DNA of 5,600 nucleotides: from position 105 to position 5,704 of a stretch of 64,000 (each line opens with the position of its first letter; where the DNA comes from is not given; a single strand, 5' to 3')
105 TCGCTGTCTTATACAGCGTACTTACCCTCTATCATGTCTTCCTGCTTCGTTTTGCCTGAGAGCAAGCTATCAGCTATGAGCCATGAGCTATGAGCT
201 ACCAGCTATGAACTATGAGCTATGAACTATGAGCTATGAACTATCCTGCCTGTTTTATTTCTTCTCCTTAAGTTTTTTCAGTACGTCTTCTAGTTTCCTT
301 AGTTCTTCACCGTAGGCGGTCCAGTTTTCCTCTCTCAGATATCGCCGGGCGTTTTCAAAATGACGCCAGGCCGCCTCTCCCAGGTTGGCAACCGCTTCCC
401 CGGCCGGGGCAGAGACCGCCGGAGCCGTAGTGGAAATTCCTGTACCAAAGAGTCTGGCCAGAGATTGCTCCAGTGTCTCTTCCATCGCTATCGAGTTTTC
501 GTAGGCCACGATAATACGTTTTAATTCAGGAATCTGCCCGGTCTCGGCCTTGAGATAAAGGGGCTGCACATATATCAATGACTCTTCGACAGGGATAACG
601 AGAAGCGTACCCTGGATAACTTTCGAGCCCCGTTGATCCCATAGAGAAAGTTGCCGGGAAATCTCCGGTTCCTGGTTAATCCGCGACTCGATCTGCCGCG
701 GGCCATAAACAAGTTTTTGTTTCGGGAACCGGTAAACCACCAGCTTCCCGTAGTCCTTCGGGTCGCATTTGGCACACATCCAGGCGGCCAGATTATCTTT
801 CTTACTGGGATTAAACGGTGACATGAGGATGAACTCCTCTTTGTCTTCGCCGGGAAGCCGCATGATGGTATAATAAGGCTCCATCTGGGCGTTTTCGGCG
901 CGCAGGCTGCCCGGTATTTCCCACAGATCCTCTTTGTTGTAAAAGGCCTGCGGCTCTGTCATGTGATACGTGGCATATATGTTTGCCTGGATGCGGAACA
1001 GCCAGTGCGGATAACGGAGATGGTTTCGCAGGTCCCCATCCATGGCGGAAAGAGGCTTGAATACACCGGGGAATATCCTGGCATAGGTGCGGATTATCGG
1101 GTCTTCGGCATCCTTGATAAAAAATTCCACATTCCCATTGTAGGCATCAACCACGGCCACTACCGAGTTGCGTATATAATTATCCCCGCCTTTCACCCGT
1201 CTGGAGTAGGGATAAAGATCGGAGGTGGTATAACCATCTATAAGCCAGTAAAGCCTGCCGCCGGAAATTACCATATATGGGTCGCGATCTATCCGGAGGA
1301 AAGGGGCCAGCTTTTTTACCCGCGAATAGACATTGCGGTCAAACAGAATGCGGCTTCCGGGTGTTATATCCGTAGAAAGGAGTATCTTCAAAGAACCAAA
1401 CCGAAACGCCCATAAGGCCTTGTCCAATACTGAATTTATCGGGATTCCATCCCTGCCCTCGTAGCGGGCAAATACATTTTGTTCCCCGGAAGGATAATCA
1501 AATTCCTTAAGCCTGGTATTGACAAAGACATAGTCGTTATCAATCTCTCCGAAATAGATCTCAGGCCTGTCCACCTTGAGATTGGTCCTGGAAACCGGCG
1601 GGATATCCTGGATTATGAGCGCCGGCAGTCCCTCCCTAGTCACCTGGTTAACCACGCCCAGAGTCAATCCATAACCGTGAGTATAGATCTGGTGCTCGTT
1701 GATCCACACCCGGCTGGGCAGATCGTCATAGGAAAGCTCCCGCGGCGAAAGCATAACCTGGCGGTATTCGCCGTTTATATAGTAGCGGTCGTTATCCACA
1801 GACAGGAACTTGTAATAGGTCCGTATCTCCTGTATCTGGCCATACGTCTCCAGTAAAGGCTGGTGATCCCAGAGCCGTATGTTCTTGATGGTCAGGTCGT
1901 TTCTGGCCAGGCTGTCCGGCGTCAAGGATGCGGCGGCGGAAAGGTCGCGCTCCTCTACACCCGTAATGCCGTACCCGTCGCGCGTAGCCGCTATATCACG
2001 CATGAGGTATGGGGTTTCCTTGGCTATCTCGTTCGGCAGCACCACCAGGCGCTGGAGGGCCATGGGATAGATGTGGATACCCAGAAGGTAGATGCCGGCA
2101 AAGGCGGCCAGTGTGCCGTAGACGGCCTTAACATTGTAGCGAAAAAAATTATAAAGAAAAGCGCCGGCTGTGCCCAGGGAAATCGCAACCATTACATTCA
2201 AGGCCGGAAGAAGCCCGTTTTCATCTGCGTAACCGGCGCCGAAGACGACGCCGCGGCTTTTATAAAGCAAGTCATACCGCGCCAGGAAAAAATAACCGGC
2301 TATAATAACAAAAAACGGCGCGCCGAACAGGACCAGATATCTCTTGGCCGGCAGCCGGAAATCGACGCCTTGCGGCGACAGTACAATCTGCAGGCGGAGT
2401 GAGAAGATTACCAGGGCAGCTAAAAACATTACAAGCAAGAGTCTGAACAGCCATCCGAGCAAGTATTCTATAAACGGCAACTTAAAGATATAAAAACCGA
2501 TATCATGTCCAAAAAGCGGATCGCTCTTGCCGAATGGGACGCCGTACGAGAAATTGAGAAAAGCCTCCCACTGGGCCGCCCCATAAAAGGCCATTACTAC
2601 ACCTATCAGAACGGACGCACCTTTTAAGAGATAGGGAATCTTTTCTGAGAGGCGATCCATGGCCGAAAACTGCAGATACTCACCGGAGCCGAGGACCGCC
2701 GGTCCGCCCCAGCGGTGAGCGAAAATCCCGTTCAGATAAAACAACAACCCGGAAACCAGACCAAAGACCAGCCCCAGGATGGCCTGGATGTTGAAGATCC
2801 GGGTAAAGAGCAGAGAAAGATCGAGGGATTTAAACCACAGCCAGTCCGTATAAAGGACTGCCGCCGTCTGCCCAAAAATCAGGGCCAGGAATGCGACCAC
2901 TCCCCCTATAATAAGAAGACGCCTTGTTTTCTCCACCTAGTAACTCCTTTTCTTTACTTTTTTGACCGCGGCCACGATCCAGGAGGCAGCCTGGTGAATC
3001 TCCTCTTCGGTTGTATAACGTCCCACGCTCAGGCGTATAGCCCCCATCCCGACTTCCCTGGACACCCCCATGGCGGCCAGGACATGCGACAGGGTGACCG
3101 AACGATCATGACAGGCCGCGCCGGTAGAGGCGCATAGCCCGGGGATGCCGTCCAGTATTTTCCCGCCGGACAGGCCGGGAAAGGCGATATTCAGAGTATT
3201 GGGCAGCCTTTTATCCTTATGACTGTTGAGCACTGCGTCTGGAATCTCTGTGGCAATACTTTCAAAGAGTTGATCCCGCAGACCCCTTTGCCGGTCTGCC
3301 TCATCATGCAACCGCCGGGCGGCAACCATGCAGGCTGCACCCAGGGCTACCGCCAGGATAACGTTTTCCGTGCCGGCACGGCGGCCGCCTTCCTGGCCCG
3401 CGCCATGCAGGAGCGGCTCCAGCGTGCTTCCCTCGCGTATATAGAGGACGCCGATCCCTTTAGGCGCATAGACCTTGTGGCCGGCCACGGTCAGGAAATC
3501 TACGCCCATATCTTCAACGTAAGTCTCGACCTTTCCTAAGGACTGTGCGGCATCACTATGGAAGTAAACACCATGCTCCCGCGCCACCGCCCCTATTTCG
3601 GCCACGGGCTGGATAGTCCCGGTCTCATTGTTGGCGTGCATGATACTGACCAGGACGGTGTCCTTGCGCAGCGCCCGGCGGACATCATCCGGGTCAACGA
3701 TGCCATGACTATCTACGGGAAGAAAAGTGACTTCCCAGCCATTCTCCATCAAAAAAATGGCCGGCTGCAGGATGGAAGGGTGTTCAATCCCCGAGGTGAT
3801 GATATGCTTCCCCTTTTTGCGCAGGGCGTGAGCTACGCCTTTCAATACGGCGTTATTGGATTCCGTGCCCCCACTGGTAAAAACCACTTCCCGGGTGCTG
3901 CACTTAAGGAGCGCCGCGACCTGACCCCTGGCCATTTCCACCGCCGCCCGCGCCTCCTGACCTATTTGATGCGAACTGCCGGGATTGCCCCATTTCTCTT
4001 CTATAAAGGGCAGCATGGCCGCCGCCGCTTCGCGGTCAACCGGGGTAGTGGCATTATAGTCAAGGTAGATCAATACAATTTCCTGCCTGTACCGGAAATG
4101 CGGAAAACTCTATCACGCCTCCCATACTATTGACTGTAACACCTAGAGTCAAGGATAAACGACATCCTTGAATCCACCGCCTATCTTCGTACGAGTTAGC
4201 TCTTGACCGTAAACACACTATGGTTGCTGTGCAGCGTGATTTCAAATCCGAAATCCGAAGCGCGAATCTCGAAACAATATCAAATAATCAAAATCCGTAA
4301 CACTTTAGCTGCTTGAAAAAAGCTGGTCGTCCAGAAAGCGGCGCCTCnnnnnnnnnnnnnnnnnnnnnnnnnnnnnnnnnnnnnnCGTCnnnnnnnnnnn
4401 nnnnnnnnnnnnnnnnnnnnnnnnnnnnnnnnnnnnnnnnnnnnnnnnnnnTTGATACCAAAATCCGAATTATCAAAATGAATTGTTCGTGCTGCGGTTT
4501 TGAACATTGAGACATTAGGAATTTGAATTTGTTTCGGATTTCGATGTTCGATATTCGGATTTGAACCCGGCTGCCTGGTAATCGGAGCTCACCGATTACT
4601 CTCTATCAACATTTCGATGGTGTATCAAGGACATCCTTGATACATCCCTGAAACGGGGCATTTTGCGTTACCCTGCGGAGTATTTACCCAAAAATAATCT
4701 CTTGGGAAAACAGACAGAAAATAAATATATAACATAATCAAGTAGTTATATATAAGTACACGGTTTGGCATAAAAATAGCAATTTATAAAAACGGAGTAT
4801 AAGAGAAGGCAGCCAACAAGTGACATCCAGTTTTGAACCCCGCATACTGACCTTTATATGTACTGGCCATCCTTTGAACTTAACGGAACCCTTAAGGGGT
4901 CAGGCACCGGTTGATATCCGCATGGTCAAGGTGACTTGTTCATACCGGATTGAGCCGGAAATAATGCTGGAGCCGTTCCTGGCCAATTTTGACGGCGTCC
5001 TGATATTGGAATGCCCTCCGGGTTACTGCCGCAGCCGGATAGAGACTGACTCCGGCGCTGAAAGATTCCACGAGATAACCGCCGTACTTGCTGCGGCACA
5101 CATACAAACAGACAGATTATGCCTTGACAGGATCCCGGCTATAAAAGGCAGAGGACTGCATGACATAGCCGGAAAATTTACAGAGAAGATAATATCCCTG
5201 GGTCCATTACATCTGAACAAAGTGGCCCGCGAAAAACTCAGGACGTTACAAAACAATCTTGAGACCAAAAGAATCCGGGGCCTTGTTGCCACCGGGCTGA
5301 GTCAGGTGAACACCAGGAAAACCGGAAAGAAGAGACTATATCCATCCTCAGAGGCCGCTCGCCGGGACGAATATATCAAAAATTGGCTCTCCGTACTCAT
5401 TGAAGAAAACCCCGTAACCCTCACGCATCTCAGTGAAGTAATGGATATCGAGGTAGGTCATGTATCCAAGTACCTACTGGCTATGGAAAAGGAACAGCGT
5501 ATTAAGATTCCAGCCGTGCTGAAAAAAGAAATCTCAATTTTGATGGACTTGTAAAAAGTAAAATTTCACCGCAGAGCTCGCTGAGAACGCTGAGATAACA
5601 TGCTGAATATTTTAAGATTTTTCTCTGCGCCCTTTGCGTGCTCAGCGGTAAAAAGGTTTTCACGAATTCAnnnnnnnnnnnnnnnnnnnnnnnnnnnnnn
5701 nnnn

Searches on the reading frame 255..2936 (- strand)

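Call 11: search_protein_families(library=ncbifam, max_evalue=1e-10, proteins=[window:255-2936:-])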
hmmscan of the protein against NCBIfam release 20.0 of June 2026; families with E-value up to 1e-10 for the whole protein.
window:255-2936:- (893 aa): 3 families
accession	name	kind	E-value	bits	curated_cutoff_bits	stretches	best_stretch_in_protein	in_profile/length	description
NF002707.0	PRK02509.1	equivalog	2.4e-253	843.3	949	1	101-838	192-971/983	hypothetical protein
NF000825.0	PRK00068.1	subfamily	9.4e-247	821.4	995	1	3-891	12-971/973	hypothetical protein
NF009097.0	PRK12438.1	subfamily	3.5e-142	475.4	1254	1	3-846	14-911/991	hypothetical protein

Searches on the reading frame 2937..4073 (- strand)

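Call 11: search_protein_families(library=ncbifam, max_evalue=1e-10, proteins=[window:2937-4073:-])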
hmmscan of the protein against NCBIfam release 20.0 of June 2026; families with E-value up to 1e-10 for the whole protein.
window:2937-4073:- (378 aa): 17 families
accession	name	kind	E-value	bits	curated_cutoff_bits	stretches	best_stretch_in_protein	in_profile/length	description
TIGR03402.1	FeS_nifS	equivalog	9.5e-136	452.5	530.75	1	2-376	1-376/379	cysteine desulfurase NifS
TIGR02006.1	IscS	equivalog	7.4e-117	390.8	643.2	1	2-376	5-381/402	IscS subfamily cysteine desulfurase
NF010611.0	PRK14012.1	equivalog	1.4e-116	389.8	548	1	2-375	7-384/406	IscS subfamily cysteine desulfurase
TIGR03235.1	DNA_S_dndA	equivalog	2.6e-116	388.8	480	1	3-349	1-352/353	cysteine desulfurase DndA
TIGR03403.1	nifS_epsilon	equivalog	4.3e-101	338.5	587.7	1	2-375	1-378/382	NifS family cysteine desulfurase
NF002806.0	PRK02948.1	subfamily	4.8e-88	295.7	304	1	1-372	1-374/381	IscS subfamily cysteine desulfurase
TIGR01977.1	am_tr_V_EF2568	hypoth_equivalog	1.3e-49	169.2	377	1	2-363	1-370/376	cysteine desulfurase family protein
TIGR01979.1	sufS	subfamily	2.9e-41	141.7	475.1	1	1-222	19-245/403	SufS family cysteine desulfurase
NF041166.1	f2_encap_cargo1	exception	2.3e-34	119.5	800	1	2-214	247-462/623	family 2A encapsulin nanocompartment cargo protein cysteine desulfurase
NF040779.1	Sec_lyase_SclA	exception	2.9e-31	108.7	525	1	2-305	1-318/378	selenocysteine lyase SclA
NF006791.0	PRK09295.1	equivalog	6.2e-28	98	661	1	34-215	58-241/406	cysteine desulfurase SufS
TIGR03392.1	FeS_syn_CsdA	equivalog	5.3e-26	91.7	493.6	1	2-213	18-232/398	cysteine desulfurase CsdA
NF008126.0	PRK10874.1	equivalog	9.6e-26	90.8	607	1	2-214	21-236/401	cysteine desulfurase CsdA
TIGR01976.1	am_tr_V_VC1184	hypoth_equivalog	1.4e-24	87.2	352.35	1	1-215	19-234/401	cysteine desulfurase-like protein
TIGR04343.1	egtE_PLP_lyase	equivalog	3.7e-22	78.6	400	1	41-226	52-231/370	ergothioneine biosynthesis PLP-dependent enzyme EgtE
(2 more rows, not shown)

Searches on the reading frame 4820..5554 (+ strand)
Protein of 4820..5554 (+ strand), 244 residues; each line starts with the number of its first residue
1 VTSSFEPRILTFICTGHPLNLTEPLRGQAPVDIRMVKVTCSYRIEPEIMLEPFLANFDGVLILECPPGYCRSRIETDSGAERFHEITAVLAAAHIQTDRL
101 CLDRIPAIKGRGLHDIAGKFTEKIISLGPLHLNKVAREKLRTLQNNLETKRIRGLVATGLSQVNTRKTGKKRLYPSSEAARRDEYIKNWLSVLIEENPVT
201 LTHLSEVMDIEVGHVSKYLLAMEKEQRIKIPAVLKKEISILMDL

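Call 11: search_protein_families(library=ncbifam, max_evalue=1e-10, proteins=[window:4820-5554:+])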
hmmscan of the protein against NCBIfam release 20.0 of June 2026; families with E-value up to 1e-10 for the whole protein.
window:4820-5554:+ (244 aa): 1 family
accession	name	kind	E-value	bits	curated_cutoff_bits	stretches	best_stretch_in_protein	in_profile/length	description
NF040770.1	hetero_SS_HdrA2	exception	2.1e-11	42.7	1100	1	6-130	647-774/777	CoB-CoM heterodisulfide reductase HdrA2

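Call 63: search_protein_families(library=pfam, max_evalue=0.01, proteins=[window:4820-5554:+])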
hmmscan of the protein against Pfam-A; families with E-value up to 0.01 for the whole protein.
window:4820-5554:+ (244 aa): 1 family
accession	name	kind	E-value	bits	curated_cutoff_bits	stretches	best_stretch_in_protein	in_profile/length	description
PF02662.21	FlpD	-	5.3e-18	65.6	22.3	1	19-128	14-123/123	Methyl-viologen-reducing hydrogenase, delta subunit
